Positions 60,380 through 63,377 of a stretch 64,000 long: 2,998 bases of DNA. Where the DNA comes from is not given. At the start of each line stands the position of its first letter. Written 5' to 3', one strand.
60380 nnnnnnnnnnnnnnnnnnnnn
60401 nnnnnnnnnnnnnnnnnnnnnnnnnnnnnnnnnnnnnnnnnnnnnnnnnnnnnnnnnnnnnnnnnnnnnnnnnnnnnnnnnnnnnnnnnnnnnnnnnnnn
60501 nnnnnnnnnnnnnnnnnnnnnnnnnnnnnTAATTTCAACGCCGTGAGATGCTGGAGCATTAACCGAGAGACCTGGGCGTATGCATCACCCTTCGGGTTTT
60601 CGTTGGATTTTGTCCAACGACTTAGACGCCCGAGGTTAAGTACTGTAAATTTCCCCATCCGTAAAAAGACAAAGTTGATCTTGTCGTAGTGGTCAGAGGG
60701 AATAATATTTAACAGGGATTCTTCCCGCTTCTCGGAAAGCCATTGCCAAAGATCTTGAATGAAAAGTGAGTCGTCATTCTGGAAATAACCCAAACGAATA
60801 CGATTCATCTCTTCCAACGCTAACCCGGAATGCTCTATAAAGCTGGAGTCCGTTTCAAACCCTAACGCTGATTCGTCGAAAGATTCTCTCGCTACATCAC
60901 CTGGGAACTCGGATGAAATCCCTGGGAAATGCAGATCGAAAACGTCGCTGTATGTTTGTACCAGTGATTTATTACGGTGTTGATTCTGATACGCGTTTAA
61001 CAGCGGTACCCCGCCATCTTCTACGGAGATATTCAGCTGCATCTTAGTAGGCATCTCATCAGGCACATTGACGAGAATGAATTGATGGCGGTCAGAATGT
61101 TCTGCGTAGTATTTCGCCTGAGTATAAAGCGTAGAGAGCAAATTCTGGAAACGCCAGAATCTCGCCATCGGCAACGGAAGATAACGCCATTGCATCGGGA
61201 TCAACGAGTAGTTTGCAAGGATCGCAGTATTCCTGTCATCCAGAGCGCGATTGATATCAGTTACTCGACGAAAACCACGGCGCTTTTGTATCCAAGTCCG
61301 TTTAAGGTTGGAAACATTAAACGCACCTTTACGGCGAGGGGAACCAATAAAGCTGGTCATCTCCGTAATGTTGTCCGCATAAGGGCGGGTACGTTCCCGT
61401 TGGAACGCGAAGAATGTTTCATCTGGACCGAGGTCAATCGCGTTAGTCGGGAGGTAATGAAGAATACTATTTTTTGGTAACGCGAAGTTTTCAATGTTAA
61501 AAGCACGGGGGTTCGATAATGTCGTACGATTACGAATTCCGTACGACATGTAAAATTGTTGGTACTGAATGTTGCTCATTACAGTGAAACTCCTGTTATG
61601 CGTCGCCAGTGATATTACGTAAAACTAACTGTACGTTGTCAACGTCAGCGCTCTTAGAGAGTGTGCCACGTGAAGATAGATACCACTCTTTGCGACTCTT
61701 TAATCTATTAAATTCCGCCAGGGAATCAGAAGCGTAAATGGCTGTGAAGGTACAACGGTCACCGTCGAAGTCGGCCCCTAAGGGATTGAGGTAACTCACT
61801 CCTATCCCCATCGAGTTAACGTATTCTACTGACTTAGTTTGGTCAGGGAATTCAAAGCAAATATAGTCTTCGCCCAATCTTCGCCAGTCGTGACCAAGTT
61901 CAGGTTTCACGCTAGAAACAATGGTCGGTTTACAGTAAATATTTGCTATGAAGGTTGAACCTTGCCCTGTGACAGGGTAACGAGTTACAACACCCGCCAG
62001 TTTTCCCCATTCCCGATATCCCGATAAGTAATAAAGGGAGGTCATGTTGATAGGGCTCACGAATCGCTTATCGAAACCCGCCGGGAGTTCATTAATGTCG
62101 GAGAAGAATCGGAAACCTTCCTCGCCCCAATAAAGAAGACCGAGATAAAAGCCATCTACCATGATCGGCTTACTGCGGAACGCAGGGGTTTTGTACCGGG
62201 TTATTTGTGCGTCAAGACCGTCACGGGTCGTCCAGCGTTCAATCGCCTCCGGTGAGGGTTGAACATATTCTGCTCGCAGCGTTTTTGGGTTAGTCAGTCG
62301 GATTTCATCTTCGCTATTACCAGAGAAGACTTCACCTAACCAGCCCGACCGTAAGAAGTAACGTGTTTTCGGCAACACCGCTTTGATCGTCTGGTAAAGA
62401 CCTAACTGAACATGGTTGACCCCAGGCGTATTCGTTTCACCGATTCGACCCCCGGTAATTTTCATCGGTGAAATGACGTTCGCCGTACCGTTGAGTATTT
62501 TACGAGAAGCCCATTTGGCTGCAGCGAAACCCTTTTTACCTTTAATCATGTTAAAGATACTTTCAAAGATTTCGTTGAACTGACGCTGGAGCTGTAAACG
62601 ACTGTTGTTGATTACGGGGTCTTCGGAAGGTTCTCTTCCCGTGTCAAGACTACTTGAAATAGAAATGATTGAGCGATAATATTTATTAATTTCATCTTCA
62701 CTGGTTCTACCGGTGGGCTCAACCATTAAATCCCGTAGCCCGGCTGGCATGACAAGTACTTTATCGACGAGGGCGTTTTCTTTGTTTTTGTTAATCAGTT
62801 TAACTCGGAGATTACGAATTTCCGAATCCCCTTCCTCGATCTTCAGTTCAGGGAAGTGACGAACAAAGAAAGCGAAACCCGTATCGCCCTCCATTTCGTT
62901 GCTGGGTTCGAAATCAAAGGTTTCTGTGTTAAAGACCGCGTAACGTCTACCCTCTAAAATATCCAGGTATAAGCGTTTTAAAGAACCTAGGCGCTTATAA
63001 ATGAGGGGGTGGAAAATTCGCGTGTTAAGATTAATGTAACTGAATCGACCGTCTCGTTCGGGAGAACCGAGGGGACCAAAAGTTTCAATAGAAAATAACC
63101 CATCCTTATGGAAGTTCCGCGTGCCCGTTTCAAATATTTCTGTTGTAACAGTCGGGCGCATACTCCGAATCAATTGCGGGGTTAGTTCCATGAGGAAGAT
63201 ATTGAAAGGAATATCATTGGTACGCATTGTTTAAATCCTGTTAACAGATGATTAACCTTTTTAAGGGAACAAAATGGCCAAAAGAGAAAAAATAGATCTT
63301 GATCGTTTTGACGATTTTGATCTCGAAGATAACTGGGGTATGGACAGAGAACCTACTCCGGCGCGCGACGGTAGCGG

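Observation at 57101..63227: Phage-encoded multisubunit RNA polymerase: near-complete beta (1492 aa) plus split beta-prime N-terminal piece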

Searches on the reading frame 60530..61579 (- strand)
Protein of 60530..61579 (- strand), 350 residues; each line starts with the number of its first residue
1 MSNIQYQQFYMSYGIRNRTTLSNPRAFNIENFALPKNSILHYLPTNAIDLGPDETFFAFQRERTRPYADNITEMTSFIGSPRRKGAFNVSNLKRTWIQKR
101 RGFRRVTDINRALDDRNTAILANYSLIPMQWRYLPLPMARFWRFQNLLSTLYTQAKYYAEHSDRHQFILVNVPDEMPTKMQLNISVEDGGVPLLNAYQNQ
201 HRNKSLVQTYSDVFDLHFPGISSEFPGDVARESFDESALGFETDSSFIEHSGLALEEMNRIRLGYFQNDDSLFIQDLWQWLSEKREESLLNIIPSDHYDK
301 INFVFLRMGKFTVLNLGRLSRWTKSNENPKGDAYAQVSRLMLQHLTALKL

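Call 79: search_solved_structures(query=A4, max_evalue=10, show_alignments=0)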
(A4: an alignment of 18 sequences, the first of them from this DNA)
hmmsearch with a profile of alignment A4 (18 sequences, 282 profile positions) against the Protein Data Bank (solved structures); distinct sequences matched with E-value up to 10: 3.
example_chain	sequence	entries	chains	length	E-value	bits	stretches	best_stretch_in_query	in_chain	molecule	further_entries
3foa_A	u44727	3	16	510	0.91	11.9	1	110-150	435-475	Tail sheath protein Gp18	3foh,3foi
3j2m_U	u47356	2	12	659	1.9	10.9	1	110-150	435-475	Tail sheath protein Gp18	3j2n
9mkb_1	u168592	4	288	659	1.9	10.9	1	110-150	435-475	gp18, tail sheath protein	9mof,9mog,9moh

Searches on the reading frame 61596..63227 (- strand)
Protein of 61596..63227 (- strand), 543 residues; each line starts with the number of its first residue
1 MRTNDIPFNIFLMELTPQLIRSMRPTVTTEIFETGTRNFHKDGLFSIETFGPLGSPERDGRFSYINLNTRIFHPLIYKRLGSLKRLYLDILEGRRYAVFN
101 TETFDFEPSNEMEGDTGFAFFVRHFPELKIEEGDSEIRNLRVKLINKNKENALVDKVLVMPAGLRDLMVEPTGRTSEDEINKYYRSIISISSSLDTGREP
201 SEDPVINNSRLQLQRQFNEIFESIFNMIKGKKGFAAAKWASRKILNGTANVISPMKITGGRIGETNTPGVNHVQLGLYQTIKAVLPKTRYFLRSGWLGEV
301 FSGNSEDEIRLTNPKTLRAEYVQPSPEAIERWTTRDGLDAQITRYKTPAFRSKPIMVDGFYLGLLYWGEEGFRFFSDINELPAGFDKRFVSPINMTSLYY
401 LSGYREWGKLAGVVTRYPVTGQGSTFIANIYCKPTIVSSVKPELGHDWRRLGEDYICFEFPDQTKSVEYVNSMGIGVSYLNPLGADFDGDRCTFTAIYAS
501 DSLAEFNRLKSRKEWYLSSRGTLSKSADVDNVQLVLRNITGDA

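Call 3: search_protein_families(library=pfam, proteins=[window:61596-63227:-], max_evalue=1)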
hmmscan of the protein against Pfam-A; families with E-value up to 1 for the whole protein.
window:61596-63227:- (543 aa): 1 family
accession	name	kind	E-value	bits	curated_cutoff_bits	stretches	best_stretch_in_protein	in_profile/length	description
PF04997.17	RNA_pol_Rpb1_1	-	8.8e-06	25.7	39.7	1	130-227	186-282/312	RNA polymerase Rpb1, domain 1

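Call 4: search_protein_families(library=phrogs, proteins=[window:61596-63227:-], max_evalue=0.01)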
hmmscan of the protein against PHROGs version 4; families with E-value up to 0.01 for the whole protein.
window:61596-63227:- (543 aa): 2 families
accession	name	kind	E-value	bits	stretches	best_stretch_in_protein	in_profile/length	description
phrog_2986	-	DNA, RNA and nucleotide metabolism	9.9e-186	619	1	1-540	1-538/539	RNA polymerase beta subunit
phrog_2987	-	DNA, RNA and nucleotide metabolism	2e-05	24.5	0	471-513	403-445/478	RNA polymerase beta subunit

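Call 7: search_solved_structures(query=window:61596-63227:-, max_evalue=1, show_alignments=2)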
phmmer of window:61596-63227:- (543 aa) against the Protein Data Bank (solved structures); distinct sequences matched with E-value up to 1: 3.
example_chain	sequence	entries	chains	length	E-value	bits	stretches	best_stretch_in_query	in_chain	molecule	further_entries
7s01_d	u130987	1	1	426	8.3e-06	27.7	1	37-283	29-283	DNA-directed RNA polymerase beta' subunit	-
7s00_d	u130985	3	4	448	1e-05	27.4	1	37-283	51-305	DNA-directed RNA polymerase beta' subunit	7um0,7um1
7l7b_D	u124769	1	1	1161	0.95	11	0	128-220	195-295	DNA-directed RNA polymerase subunit beta'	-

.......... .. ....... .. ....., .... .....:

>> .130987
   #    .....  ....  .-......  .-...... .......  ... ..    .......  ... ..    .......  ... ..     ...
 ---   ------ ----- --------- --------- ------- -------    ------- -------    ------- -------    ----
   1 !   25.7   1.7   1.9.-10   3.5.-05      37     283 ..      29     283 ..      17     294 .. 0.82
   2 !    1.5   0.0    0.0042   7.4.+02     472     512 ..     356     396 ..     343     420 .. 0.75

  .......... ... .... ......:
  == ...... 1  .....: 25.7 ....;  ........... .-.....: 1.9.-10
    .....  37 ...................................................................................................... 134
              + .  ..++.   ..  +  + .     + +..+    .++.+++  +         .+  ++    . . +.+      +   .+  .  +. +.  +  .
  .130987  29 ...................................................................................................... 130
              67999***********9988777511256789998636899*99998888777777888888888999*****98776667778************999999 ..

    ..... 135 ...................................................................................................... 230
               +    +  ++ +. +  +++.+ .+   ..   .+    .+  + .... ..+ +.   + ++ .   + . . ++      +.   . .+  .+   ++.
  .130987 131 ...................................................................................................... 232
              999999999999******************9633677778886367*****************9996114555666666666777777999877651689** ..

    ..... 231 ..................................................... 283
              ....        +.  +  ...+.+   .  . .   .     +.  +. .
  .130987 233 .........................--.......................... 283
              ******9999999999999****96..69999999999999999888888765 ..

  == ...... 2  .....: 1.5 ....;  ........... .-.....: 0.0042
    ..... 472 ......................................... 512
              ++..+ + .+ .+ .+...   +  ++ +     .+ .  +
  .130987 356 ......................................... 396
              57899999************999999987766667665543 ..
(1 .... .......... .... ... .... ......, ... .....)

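Call 27: find_homologous_proteins(query=window:61596-63227:-, max_evalue=0.00001)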
Query window:61596-63227:- (543 aa): 920 proteins with E <= 0.00001 among 8000 candidates; the best 120 are listed.
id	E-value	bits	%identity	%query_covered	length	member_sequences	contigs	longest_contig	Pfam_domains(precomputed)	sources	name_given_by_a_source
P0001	0.0e+0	1185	95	100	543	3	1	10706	PF04997.18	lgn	-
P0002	0.0e+0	1170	92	100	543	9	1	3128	PF04997.18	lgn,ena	-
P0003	0.0e+0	1051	83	100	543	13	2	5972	-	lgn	-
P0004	0.0e+0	1043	81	100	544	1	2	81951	PF04997.18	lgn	-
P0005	1.8e-275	933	73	100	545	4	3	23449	-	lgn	-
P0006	3.5e-270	915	72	100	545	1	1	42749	-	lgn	-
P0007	1.1e-258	877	68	100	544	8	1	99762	-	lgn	-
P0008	8.0e-257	871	77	90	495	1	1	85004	-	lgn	-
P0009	2.8e-247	840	74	90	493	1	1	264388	PF04997.18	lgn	-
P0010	9.1e-235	798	70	90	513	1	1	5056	-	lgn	-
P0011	3.3e-205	701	56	100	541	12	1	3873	-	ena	-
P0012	5.7e-200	683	55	100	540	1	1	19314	-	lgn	-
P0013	1.6e-198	679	55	100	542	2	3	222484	-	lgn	-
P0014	2.0e-198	678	54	100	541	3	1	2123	-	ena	-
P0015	3.9e-198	677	53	100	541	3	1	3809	-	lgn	-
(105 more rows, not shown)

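Call 40: predict_structure(alignment_id=A1)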
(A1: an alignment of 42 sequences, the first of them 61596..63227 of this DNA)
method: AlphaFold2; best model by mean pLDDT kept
length: 543 residues; sequences in the alignment: 42
mean_pLDDT: 83.1   pTM: 0.55
mean pLDDT of the five models: 83.1, 82.8, 79.6, 78.7, 78.4
residues with pLDDT >= 90: 246; 70-90: 211; 50-70: 49; < 50: 37
segments of 3 or more residues with pLDDT < 50: 1-9, 230-245, 528-534, 541-543
pLDDT, mean of each block of 10 residues (from residue 1): 40 81 89 83 88 76 90 92 92 94 93 92 91 83 87 89 61 74 91 67 81 93 73 43 50 73 74 91 92 93 77 96 91 91 92 95 97 96 94 97 94 83 84 91 96 93 91 84 76 86 86 80 62 53 46
secondary structure, 60 per line:
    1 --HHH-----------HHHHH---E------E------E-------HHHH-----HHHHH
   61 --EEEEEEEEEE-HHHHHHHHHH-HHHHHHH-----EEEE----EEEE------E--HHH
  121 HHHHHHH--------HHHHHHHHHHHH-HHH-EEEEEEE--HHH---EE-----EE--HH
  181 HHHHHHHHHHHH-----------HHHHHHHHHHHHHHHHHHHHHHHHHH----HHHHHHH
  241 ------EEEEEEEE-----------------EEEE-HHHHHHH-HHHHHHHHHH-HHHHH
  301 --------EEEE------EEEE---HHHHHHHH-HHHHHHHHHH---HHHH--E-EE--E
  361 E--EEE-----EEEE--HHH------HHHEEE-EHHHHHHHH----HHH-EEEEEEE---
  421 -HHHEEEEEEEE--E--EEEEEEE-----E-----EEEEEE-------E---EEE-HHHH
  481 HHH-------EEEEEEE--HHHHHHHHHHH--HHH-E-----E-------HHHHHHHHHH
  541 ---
elements in order: H17-21 H47-50 H56-60 E63-72 H74-83 H85-91 E97-100 E105-108 H118-127 H136-147 E153-159 H179-192 H204-229 H234-240 E247-254 E272-275 H277-283 H285-294 H296-300 E309-312 E319-322 H326-333 H335-344 H348-351 E364-366 E372-375 E390-392 H395-402 E411-417 E425-432 E438-444 E456-461 E473-475 H477-483 E491-497 H500-510 H531-540

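Call 44: fold_search(model_id=the predicted structure, library=pdb)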
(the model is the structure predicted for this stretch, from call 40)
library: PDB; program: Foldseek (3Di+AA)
matches with E <= 10: 644; with E <= 0.001: 587
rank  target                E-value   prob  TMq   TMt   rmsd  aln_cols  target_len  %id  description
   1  7s01_d                3.5e-16  1.00  0.35  0.44  13.3       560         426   16  X-ray structure of the phage AR9 non-virion RNA polymerase holoenzyme in complex with a forked oligonucleotide contain (released 2022-07-06)
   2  7s00_d                9.9e-15  1.00  0.33  0.42  13.0       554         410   15  X-ray structure of the phage AR9 non-virion RNA polymerase core (released 2022-07-06)
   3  8syi_D                3.8e-14  1.00  0.33  0.30  14.1       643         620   13  Cyanobacterial RNAP-EC (released 2023-07-05)
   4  8x6f_D                6.5e-14  1.00  0.33  0.18  12.2       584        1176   13  Cryo-EM structure of Staphylococcus aureus sigA-dependent RNAP-promoter open complex (released 2024-06-05)
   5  8gzh_D                6.9e-14  1.00  0.33  0.30  13.3       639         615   14  Cryo-EM structure of Synechocystis sp. PCC 6803 CTP-bound RPitc (released 2023-04-19)
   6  8gzg_D                9.6e-14  1.00  0.32  0.29  13.9       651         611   14  Cryo-EM structure of Synechocystis sp. PCC 6803 RPitc (released 2023-04-19)
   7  6wvj_D                2.2e-13  1.00  0.33  0.18  12.5       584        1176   14  Cryo-EM structure of Bacillus subtilis RNA Polymerase elongation complex (released 2020-11-18)
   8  9dvs_D                3.9e-13  1.00  0.34  0.30  13.5       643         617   13  CryoEM structure of Syn7942 RNAP-SigA holoenzyme (released 2025-10-15)
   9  6n61_D                4.6e-13  1.00  0.33  0.17  13.1       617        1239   13  Escherichia coli RNA polymerase sigma70-holoenzyme bound to upstream fork promoter DNA and Capistruin (released 2019-01-09)
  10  8tom_J                7.1e-13  1.00  0.32  0.15  13.3       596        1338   13  Escherichia coli RNA polymerase closed complex intermediate at the lambda PR promoter (released 2024-07-03)
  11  8i23_D                8.4e-13  1.00  0.36  0.19  11.8       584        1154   13  Clostridium thermocellum RNA polymerase transcription open complex with SigI1 and its promoter (released 2023-10-11)
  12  8to6_J                8.9e-13  1.00  0.33  0.16  12.8       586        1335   13  Escherichia coli RNA polymerase unwinding intermediate (I1d) at the lambda PR promoter (released 2024-07-03)
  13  8ac1_D                8.9e-13  1.00  0.32  0.16  11.8       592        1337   14  RNA polymerase at U-rich pause bound to non-regulatory RNA - inactive, open clamp state (released 2022-10-26)
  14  7mko_D                1.1e-12  1.00  0.34  0.16  12.5       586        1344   13  Escherichia coli RNA polymerase elongation complex (released 2021-06-02)
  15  8ac2_D                1.3e-12  1.00  0.33  0.17  11.9       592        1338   14  RNA polymerase- post-terminated, open clamp state (released 2022-10-19)
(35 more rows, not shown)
